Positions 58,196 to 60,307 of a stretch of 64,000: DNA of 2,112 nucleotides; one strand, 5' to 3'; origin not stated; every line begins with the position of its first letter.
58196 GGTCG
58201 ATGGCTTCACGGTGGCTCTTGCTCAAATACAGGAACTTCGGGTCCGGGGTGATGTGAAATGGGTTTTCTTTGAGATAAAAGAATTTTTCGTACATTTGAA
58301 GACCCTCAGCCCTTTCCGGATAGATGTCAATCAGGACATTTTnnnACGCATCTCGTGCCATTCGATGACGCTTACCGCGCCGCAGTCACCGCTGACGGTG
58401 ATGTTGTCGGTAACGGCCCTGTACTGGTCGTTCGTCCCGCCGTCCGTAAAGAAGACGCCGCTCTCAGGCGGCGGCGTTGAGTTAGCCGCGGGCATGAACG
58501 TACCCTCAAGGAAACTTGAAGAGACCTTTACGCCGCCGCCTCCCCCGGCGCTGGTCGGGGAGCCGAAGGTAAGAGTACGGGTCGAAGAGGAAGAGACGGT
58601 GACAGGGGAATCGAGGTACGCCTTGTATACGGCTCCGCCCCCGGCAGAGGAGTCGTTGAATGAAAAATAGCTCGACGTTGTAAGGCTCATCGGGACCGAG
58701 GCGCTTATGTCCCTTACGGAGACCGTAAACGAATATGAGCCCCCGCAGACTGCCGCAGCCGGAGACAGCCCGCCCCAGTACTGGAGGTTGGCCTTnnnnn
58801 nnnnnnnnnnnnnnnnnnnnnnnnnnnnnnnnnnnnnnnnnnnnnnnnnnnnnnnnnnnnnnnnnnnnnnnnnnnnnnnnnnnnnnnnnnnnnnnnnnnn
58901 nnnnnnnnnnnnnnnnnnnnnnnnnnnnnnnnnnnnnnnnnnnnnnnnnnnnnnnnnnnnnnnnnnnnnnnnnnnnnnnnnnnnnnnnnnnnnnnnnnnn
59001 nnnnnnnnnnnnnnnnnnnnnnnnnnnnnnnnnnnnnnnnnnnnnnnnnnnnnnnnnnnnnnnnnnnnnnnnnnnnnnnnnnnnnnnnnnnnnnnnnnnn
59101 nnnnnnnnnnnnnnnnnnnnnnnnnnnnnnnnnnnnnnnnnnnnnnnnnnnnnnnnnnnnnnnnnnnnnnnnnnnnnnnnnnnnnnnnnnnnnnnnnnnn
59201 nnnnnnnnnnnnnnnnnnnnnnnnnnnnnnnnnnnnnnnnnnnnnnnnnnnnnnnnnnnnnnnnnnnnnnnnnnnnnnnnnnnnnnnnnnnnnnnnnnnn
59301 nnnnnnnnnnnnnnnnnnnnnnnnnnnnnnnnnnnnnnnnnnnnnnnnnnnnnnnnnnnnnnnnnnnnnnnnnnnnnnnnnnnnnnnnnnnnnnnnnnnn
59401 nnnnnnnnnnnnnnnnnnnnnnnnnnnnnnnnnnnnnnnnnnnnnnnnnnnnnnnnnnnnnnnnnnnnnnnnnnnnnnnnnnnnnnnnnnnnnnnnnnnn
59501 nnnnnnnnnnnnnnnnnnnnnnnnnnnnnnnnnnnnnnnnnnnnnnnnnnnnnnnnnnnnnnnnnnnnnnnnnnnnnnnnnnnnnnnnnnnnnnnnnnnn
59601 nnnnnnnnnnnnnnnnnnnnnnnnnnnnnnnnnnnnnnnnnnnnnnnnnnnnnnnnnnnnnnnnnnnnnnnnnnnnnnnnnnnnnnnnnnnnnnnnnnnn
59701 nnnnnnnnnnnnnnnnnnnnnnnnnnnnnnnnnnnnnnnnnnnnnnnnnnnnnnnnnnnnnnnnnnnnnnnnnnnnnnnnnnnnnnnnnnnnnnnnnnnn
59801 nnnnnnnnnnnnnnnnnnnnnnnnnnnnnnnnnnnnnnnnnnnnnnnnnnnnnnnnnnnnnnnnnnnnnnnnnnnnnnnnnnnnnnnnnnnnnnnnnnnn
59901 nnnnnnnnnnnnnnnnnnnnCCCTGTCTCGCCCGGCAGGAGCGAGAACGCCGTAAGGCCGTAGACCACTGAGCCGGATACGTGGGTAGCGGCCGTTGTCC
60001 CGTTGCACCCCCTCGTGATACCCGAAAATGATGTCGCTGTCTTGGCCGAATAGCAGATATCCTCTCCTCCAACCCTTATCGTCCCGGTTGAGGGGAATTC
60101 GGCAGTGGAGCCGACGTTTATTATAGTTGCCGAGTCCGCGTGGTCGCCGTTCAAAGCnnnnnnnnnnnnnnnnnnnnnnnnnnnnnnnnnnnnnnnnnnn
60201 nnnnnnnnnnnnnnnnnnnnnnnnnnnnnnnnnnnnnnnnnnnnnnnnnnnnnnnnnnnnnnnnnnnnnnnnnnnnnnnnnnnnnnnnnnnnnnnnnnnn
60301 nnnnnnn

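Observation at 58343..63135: Minor pilin operon (four prepilin-like genes, one probably TTG-initiated) ending in an 828-aa Thr/Ser-rich Ig-like adhesin instead of a canonical PilY1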

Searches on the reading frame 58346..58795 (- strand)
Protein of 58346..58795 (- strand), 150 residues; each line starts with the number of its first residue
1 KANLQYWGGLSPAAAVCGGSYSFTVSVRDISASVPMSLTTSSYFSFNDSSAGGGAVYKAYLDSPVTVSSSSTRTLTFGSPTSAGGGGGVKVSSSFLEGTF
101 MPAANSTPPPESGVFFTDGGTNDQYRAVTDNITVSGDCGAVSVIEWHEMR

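Call 92: search_protein_representatives(protein=window:58346-58795:-)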
Query: 150 residues. Proteins with E-value up to 0.001 (for the whole library): 20; up to 1e-10: 9; up to 1e-30: 4. The best 20 are listed.
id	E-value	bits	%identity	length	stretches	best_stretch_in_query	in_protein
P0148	1.7e-54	200.5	62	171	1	1-150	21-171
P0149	4.8e-50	186.1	64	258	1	2-150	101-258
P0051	6.1e-39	150.1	54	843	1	1-150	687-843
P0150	1.1e-35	139.5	57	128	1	27-150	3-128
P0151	4.3e-27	111.6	41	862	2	2-149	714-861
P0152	1.3e-22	97.1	51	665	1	3-149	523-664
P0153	1.2e-18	84.2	52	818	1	3-148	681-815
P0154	3.7e-17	79.4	54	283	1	3-108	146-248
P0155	4.6e-15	72.6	43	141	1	17-148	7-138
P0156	1.1e-10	58.4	45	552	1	2-147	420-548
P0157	1.9e-10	57.7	39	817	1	6-149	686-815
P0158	5.2e-10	56.3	42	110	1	36-149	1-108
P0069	1.4e-09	54.9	44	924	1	13-135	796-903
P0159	1.1e-07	48.7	76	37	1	117-150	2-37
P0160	2.0e-07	47.9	38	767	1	1-147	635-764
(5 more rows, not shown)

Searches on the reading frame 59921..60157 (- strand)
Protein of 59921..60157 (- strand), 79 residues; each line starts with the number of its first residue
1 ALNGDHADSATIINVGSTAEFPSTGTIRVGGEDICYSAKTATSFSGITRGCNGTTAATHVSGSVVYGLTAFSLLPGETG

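Call 94: search_solved_structures(query=window:59921-60157:-, max_evalue=10, show_alignments=2)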
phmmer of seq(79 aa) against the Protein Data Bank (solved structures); distinct sequences matched with E-value up to 10: 1.
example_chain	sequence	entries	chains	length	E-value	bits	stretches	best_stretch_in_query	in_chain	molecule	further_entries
10lj_C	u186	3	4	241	3.2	11.6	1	25-71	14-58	Tail protein gp15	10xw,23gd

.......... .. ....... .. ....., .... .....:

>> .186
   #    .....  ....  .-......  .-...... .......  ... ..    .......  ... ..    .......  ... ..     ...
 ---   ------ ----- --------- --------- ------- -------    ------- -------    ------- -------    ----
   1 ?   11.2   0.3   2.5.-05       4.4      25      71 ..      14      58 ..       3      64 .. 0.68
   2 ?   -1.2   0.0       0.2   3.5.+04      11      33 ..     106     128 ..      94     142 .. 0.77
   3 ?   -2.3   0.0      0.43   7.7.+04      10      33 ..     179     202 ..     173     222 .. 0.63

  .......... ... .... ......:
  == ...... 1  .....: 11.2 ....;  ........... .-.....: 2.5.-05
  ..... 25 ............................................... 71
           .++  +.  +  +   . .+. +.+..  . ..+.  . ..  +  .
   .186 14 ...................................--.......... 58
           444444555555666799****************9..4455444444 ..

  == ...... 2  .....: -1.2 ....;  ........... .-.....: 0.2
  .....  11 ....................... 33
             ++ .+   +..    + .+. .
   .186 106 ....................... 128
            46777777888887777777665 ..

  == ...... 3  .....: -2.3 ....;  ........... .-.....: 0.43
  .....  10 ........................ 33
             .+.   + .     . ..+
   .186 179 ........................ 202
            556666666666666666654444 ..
